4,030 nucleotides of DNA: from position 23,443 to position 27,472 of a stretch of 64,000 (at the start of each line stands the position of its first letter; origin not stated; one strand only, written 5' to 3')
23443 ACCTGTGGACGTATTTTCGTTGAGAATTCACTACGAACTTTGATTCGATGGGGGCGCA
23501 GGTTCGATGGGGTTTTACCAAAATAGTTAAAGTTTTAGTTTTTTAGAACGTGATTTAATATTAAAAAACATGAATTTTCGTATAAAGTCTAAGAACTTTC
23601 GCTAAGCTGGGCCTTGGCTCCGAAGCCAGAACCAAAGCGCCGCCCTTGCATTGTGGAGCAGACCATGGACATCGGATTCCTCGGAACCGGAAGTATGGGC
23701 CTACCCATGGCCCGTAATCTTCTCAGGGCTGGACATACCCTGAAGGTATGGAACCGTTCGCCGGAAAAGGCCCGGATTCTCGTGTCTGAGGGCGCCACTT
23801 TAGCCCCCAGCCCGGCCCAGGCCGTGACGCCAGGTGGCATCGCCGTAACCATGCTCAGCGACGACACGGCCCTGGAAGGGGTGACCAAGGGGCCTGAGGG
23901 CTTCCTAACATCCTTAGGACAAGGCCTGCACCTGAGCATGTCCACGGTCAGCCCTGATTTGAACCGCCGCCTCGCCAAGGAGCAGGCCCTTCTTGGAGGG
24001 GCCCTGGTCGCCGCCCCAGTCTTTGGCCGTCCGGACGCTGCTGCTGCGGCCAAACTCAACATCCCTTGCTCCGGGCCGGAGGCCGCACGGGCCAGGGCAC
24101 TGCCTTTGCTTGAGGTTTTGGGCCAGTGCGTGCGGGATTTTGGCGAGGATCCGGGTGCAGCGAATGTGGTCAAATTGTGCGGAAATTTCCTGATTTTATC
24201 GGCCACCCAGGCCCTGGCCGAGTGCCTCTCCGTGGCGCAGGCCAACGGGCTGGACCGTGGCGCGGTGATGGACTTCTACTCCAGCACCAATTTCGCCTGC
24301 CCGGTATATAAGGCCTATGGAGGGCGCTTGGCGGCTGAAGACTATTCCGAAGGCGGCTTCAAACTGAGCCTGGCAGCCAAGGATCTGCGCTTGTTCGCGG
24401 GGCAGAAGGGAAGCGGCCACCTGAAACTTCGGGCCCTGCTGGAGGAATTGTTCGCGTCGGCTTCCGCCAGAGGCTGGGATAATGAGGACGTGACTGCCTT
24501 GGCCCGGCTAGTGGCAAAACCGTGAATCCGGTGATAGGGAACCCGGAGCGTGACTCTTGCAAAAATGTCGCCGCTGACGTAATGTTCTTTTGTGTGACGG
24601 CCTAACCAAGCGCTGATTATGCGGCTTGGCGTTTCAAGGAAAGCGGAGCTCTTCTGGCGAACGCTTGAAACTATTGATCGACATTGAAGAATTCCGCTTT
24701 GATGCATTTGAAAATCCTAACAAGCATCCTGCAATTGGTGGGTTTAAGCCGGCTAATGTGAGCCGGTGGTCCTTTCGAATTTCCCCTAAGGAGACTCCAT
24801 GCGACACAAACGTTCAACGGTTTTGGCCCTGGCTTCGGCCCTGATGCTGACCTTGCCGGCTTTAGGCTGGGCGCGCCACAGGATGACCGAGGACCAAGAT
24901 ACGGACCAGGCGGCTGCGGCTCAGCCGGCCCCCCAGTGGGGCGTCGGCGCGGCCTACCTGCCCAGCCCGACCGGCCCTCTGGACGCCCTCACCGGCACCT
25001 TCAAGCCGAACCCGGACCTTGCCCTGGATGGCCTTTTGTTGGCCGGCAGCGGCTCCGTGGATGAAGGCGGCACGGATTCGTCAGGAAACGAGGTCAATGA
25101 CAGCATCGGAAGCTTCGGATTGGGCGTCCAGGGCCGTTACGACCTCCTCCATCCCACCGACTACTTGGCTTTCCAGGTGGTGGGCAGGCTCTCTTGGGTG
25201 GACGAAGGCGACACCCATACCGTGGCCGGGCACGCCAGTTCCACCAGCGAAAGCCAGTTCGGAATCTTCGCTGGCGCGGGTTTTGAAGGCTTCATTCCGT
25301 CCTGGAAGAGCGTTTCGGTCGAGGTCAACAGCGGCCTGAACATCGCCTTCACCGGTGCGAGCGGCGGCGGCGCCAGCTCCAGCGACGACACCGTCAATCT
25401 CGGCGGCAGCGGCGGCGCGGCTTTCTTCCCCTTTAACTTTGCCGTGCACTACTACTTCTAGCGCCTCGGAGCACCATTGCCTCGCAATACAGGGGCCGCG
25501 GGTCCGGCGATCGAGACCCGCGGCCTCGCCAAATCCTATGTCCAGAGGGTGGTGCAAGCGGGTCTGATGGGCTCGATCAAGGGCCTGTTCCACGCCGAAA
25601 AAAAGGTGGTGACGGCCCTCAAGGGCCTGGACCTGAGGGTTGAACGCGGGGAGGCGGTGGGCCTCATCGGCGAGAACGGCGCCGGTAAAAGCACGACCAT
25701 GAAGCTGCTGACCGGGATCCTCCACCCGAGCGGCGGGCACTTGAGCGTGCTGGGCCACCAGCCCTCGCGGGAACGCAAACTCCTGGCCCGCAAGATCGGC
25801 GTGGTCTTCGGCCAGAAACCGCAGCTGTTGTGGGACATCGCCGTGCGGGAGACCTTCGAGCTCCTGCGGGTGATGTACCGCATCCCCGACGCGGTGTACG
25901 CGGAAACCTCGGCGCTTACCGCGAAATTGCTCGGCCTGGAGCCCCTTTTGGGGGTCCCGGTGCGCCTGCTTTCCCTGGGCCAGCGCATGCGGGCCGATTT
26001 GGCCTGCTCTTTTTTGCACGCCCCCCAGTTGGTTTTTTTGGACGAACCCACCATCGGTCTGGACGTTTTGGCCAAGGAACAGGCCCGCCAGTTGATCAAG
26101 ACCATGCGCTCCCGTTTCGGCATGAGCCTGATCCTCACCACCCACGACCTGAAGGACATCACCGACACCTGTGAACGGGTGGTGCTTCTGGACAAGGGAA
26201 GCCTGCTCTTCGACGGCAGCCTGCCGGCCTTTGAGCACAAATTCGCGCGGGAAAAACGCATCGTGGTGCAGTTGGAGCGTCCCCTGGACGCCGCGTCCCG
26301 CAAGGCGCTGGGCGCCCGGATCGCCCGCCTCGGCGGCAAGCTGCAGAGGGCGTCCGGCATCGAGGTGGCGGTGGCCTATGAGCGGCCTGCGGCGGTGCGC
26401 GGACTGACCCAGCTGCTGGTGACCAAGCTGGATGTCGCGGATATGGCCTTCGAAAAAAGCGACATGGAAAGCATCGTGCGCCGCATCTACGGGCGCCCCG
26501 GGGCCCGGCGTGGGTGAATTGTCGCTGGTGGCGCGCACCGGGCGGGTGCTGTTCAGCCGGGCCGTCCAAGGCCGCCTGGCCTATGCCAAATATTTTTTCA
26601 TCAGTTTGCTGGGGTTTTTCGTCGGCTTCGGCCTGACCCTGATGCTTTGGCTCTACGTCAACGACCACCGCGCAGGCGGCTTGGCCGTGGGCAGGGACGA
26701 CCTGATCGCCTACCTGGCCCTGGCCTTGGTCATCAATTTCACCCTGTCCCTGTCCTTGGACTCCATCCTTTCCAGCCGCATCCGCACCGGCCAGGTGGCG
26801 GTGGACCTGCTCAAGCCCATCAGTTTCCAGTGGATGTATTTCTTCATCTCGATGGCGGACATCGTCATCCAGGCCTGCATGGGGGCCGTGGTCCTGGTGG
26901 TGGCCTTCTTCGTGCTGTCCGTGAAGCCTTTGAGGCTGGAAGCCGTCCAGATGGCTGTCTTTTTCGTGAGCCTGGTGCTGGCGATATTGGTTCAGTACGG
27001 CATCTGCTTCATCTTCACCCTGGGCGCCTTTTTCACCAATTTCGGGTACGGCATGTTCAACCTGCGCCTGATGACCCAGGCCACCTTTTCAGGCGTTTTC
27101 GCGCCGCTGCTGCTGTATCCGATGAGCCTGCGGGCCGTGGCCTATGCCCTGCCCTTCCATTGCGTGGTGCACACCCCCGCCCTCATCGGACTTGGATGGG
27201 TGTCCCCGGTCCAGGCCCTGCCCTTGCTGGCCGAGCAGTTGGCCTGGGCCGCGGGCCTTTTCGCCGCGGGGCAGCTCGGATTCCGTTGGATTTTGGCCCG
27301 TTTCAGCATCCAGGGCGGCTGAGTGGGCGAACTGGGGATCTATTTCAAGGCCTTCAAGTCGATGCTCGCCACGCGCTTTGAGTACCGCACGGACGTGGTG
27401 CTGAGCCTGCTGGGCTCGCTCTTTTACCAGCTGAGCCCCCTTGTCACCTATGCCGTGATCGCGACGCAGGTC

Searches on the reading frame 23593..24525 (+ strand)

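Call 45: search_protein_families(library=pfam, proteins=[window:23593-24525:+], max_evalue=0.0001)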
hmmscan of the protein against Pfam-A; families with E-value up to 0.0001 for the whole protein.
window:23593-24525:+ (310 aa): 3 families
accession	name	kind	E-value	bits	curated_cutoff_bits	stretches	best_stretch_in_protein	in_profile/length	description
PF03446.21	NAD_binding_2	-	1.8e-32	113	21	1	26-181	1-157/161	NAD binding domain of 6-phosphogluconate dehydrogenase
PF14833.11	NAD_binding_11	-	9.1e-14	52.2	30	1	188-306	1-121/122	NAD-binding of NADP-dependent 3-hydroxyisobutyrate dehydrogenase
PF03807.23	F420_oxidored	-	4.6e-06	27.6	21.6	1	27-78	2-57/94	NADP oxidoreductase coenzyme F420-dependent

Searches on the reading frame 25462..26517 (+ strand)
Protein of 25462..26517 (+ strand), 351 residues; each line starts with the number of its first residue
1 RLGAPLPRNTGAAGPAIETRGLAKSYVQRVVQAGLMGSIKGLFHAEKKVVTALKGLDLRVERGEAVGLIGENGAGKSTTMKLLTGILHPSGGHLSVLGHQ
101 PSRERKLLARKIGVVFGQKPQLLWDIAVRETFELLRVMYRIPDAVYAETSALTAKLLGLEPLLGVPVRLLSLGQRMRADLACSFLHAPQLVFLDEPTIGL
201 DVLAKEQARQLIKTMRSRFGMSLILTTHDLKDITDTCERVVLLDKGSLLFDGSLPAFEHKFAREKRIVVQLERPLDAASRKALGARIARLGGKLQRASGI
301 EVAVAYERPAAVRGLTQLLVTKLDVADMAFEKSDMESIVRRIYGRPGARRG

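Call 45: search_protein_families(library=pfam, proteins=[window:25462-26517:+], max_evalue=0.0001)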
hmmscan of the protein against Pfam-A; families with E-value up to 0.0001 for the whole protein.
window:25462-26517:+ (351 aa): 2 families
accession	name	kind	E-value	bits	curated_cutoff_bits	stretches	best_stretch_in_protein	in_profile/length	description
PF00005.33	ABC_tran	-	1.9e-25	90.5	25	1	53-197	1-136/137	ABC transporter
PF13304.12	AAA_21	-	8.2e-08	33.1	27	0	164-229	232-299/304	AAA domain, putative AbiEii toxin, Type IV TA system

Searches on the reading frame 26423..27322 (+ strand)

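Call 45: search_protein_families(library=pfam, proteins=[window:26423-27322:+], max_evalue=0.0001)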
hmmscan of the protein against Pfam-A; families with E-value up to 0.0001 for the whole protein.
window:26423-27322:+ (299 aa): 1 family
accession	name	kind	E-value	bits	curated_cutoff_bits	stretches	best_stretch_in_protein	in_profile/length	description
PF06182.17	ABC2_membrane_6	-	1.3e-10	41.9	22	1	97-298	32-229/229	ABC-2 family transporter protein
